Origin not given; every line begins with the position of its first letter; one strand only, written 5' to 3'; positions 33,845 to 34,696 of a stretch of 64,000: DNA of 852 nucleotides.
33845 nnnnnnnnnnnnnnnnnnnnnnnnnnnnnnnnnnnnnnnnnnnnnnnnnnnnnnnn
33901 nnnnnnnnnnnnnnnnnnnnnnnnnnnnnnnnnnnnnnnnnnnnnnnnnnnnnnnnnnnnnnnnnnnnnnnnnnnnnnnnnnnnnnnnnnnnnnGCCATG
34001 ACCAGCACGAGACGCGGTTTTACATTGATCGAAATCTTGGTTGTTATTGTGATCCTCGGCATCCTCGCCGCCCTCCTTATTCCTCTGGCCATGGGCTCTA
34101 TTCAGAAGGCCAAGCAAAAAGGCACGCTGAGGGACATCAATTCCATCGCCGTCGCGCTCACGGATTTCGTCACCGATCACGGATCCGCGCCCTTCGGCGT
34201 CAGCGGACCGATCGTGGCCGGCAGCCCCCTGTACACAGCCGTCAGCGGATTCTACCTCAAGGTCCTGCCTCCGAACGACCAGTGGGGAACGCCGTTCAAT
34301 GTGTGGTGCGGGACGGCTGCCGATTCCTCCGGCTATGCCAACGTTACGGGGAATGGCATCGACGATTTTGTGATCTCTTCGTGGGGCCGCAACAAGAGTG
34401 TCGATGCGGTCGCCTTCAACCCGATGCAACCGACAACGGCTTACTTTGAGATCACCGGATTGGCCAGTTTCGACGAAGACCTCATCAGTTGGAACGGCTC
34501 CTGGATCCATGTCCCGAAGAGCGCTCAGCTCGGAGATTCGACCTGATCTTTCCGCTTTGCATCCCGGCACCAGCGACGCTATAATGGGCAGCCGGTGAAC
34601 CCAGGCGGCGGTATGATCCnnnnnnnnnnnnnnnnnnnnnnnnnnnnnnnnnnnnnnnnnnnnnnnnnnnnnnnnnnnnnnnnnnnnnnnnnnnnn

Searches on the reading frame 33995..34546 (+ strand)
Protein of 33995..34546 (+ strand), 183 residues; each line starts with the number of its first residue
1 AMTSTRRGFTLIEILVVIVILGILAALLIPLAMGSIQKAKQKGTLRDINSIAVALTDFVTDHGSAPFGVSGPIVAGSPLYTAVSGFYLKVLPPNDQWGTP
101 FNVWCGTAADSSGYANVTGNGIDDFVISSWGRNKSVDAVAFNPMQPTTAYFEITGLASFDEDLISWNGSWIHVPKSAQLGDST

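Call 85: search_protein_families(library=ncbifam, proteins=[window:33995-34546:+], max_evalue=0.00001)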
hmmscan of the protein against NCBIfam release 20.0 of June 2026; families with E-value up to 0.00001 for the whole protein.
window:33995-34546:+ (183 aa): 6 families
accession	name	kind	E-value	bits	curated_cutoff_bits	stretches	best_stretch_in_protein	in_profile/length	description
TIGR01710.1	typeII_sec_gspG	equivalog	2.6e-16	59.9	88.85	1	7-103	1-101/134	type II secretion system major pseudopilin GspG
TIGR02532.1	IV_pilin_GFxxxE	domain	1.1e-08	34.5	16.3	1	6-28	1-23/24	prepilin-type N-terminal cleavage/methylation domain-containing protein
TIGR01708.2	typeII_sec_gspH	equivalog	1.1e-07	32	80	1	7-34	2-28/169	type II secretion system minor pseudopilin GspH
NF007862.0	PRK10574.1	equivalog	2.3e-07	31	138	1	5-49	3-47/145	prepilin peptidase-dependent pilin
NF041775.1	typeIV_PilA_Myxo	equivalog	1.8e-06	28.1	400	1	6-58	10-62/214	type IV pilin protein PilA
NF040999.1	pilin_ComGC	equivalog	3.5e-06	27.1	75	1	7-44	2-39/84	competence type IV pilus major pilin ComGC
